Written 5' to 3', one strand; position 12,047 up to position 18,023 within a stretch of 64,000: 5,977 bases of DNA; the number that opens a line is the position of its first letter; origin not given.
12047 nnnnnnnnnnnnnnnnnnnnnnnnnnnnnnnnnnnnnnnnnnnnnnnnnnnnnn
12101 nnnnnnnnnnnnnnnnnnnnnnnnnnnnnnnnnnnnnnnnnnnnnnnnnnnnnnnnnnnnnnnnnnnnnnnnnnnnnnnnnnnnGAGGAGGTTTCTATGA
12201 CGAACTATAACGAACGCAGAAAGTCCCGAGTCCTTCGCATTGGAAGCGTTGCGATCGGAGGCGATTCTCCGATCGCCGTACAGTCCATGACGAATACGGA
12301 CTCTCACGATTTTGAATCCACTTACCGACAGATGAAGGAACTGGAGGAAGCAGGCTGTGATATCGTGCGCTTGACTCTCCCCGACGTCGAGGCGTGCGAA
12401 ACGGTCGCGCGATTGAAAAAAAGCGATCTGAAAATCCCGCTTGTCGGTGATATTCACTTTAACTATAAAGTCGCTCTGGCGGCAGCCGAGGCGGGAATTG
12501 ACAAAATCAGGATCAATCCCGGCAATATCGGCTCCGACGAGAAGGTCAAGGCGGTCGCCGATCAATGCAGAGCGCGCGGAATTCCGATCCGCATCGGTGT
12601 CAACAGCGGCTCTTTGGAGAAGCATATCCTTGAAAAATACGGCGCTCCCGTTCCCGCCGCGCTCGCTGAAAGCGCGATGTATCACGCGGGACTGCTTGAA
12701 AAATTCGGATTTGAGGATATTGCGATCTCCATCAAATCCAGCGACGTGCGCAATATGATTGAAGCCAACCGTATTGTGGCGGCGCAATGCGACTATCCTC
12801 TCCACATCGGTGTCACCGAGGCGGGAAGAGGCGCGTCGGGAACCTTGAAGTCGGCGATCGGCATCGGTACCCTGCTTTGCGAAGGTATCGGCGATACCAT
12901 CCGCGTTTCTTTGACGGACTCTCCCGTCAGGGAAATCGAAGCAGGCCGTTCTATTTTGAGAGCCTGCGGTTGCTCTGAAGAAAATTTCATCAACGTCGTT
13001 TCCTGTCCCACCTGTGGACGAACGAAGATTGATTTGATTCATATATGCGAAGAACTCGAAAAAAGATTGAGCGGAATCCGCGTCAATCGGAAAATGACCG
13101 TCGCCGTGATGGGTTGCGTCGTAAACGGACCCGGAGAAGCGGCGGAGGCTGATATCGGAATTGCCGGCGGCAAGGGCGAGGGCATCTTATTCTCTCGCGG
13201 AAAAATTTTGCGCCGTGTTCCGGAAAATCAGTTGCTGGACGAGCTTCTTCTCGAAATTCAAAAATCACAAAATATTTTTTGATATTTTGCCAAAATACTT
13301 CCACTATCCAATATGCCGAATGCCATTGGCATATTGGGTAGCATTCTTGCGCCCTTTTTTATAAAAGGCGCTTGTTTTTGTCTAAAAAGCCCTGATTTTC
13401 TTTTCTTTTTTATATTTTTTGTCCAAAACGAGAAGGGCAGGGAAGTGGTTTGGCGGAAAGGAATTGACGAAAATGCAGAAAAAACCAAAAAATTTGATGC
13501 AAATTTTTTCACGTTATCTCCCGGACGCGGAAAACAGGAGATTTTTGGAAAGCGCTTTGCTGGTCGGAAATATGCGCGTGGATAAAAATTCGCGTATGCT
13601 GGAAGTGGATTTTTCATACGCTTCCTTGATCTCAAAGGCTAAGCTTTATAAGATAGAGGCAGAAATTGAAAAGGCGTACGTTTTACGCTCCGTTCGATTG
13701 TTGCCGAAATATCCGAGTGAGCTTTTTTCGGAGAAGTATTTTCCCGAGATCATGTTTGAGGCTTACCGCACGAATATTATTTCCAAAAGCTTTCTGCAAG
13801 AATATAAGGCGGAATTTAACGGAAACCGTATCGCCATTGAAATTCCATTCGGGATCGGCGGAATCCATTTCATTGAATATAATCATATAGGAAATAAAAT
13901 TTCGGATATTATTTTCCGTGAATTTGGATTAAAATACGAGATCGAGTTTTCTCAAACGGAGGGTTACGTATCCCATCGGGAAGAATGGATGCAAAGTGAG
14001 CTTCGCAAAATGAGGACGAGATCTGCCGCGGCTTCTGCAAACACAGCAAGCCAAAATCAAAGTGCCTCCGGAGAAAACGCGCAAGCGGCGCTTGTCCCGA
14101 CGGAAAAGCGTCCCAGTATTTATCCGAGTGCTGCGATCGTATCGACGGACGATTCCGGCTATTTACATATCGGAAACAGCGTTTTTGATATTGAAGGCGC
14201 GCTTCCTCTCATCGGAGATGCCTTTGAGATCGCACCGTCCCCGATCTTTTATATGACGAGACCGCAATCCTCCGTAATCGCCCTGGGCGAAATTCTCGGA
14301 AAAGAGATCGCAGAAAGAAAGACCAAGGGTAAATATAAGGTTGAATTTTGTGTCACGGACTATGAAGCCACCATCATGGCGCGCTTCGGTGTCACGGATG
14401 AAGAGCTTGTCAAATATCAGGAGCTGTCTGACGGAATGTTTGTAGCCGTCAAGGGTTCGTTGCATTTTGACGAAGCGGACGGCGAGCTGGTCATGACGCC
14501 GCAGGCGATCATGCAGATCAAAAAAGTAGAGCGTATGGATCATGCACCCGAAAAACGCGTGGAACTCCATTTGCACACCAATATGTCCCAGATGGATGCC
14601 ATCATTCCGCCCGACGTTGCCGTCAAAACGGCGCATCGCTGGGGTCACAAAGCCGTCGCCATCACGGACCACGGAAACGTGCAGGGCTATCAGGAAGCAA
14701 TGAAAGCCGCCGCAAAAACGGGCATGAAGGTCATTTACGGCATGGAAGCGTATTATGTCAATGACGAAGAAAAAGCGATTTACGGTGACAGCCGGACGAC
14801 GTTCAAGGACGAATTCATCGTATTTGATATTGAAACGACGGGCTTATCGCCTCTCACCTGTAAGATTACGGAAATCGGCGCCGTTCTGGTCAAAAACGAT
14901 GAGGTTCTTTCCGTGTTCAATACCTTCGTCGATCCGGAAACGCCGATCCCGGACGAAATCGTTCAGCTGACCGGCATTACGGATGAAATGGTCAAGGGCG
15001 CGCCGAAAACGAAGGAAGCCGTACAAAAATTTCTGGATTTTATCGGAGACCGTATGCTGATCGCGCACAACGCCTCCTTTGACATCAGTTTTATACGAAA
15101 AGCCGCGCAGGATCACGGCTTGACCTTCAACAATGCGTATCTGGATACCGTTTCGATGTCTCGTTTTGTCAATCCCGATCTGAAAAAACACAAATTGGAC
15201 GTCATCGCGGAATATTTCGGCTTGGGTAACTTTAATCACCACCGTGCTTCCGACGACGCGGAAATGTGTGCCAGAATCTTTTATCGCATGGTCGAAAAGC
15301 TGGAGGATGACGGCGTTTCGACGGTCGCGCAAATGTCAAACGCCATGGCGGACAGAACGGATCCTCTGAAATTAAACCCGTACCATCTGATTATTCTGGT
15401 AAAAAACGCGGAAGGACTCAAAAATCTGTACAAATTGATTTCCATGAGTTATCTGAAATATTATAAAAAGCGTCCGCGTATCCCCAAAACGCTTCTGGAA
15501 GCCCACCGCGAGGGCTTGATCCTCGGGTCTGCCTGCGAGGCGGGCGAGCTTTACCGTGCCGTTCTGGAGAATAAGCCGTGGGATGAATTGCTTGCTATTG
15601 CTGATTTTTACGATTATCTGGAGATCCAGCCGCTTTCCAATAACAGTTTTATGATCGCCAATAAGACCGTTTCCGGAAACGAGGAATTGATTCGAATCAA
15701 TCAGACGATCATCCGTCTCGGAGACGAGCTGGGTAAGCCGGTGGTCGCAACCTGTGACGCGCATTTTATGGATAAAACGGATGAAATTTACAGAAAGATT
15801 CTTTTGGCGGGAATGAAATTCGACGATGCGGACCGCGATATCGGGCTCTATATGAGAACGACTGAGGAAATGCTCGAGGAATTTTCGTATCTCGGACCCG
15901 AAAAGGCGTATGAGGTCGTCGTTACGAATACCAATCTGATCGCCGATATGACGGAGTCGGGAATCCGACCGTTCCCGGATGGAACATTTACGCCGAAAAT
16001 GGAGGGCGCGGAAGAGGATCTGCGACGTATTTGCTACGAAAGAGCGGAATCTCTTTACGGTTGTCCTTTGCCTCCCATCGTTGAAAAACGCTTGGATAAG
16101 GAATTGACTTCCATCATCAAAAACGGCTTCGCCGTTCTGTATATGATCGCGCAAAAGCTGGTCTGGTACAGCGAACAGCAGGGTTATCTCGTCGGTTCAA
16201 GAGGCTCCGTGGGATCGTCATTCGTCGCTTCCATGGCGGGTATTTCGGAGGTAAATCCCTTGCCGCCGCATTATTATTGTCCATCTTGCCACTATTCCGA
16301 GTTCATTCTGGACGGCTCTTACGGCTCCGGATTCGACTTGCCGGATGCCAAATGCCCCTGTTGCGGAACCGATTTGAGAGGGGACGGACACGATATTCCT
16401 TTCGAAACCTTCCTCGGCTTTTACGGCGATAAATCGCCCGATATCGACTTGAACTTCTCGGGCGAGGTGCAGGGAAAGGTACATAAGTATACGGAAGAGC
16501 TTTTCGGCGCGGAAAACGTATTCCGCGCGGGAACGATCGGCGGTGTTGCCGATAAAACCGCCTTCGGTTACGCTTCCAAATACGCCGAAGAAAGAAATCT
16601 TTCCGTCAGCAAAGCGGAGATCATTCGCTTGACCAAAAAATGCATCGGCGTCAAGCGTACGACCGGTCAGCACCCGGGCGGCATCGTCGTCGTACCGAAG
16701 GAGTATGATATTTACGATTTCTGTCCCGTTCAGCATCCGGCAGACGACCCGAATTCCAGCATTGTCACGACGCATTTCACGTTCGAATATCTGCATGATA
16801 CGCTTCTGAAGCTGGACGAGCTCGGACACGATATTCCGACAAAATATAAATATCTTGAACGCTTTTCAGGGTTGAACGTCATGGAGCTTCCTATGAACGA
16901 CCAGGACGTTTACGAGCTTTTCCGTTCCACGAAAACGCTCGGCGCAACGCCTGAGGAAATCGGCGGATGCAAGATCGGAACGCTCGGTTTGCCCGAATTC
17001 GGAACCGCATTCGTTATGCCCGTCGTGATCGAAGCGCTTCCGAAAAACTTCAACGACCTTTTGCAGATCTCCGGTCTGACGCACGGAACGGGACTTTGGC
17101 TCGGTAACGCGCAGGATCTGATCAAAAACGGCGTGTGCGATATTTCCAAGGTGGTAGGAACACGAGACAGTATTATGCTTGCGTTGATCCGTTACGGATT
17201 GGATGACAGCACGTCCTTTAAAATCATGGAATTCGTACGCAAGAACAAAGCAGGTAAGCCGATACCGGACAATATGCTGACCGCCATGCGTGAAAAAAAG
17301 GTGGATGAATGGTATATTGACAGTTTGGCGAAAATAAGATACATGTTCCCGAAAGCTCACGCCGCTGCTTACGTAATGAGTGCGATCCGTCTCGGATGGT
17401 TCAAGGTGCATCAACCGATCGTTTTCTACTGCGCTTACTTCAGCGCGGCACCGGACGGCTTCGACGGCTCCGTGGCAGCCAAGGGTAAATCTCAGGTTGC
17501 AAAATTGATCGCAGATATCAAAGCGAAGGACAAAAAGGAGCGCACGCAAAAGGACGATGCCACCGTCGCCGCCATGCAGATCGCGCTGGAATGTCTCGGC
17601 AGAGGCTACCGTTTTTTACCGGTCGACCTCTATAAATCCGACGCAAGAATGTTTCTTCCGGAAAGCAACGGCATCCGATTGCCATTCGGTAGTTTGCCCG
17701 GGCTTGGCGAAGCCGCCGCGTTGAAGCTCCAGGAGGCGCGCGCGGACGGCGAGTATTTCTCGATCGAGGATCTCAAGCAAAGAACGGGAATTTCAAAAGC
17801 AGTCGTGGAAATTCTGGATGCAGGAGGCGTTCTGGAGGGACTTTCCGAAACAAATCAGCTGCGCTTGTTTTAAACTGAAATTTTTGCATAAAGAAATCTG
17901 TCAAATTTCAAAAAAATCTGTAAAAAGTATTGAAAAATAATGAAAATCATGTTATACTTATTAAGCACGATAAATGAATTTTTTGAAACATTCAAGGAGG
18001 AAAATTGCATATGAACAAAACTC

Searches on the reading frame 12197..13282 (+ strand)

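Call 83: search_protein_families(library=pfam, proteins=[window:12197-13282:+], max_evalue=0.00001)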
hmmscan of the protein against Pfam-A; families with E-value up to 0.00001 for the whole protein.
window:12197-13282:+ (361 aa): 1 family
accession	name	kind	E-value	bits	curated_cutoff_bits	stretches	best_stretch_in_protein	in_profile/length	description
PF04551.19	GcpE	-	4.4e-146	486.7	32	1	11-356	2-343/343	GcpE protein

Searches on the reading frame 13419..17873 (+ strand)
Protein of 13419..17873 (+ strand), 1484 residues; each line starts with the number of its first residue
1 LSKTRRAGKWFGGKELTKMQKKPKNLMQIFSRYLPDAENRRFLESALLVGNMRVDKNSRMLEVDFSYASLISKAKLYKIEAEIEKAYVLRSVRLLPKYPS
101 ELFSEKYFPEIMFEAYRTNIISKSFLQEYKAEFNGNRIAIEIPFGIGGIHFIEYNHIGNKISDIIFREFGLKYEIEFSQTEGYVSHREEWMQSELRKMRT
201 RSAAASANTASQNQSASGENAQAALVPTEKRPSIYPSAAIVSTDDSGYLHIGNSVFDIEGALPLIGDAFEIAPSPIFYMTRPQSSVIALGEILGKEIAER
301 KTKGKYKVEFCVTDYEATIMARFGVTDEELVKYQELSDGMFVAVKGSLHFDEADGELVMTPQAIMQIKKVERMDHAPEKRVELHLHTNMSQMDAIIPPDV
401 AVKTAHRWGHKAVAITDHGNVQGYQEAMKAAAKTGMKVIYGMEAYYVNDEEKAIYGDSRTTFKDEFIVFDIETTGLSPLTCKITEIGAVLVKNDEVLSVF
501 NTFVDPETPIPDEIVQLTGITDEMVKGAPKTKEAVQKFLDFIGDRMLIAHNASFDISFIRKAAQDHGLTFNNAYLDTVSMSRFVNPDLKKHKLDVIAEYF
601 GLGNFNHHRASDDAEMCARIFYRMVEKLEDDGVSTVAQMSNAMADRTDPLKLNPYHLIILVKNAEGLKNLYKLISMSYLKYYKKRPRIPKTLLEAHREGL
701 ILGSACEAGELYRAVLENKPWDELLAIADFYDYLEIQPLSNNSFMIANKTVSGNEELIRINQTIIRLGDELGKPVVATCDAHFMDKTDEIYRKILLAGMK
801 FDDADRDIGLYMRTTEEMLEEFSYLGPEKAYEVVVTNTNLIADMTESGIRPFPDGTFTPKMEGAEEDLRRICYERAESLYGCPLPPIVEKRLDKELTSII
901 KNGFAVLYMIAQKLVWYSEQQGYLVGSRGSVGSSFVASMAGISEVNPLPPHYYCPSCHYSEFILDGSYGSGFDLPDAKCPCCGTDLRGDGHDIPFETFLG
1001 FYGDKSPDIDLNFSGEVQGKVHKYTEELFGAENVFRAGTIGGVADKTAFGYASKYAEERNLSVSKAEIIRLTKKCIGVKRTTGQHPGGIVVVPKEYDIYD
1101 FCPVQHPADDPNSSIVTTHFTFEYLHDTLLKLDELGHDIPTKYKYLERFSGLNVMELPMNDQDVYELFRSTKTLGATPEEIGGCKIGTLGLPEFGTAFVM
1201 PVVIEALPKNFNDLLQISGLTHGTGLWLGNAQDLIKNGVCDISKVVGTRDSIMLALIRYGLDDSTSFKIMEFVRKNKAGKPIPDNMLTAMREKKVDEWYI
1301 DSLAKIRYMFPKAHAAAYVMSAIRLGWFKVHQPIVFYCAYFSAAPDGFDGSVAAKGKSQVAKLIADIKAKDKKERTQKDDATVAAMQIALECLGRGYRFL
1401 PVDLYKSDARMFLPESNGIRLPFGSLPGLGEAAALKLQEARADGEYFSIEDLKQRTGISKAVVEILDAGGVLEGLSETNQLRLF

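Call 83: search_protein_families(library=pfam, proteins=[window:13419-17873:+], max_evalue=0.00001)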
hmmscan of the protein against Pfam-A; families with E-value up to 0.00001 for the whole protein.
window:13419-17873:+ (1484 aa): 8 families
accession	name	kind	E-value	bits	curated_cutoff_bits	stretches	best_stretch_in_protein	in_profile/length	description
PF07733.18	DNA_pol3_alpha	-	1.8e-56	192.1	23.9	2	867-1050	2-145/260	Bacterial DNA polymerase III alpha NTPase domain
PF00929.31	RNase_T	-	1.4e-38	133.4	24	1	467-621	1-164/164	Exonuclease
PF02811.25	PHP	-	1.8e-34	119.8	26.4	1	382-731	1-148/164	PHP domain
PF17657.6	DNA_pol3_finger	-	2.3e-16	60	22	1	1151-1279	19-149/166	Bacterial DNA polymerase III alpha subunit finger domain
PF14579.12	HHH_6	-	1.1e-11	45.3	25.6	1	1397-1478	2-86/90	Helix-hairpin-helix motif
PF16473.11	Rv2179c-like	-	4.1e-08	33.6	27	1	467-621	3-173/177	3'-5' exoribonuclease Rv2179c-like domain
PF13482.12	RNase_H_2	-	4.3e-06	27.2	22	0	468-602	2-115/165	RNase_H superfamily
PF11490.13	DNA_pol3_a_NII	-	7.4e-06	26.3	26.3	0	106-222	1-115/117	DNA polymerase III polC-type N-terminus II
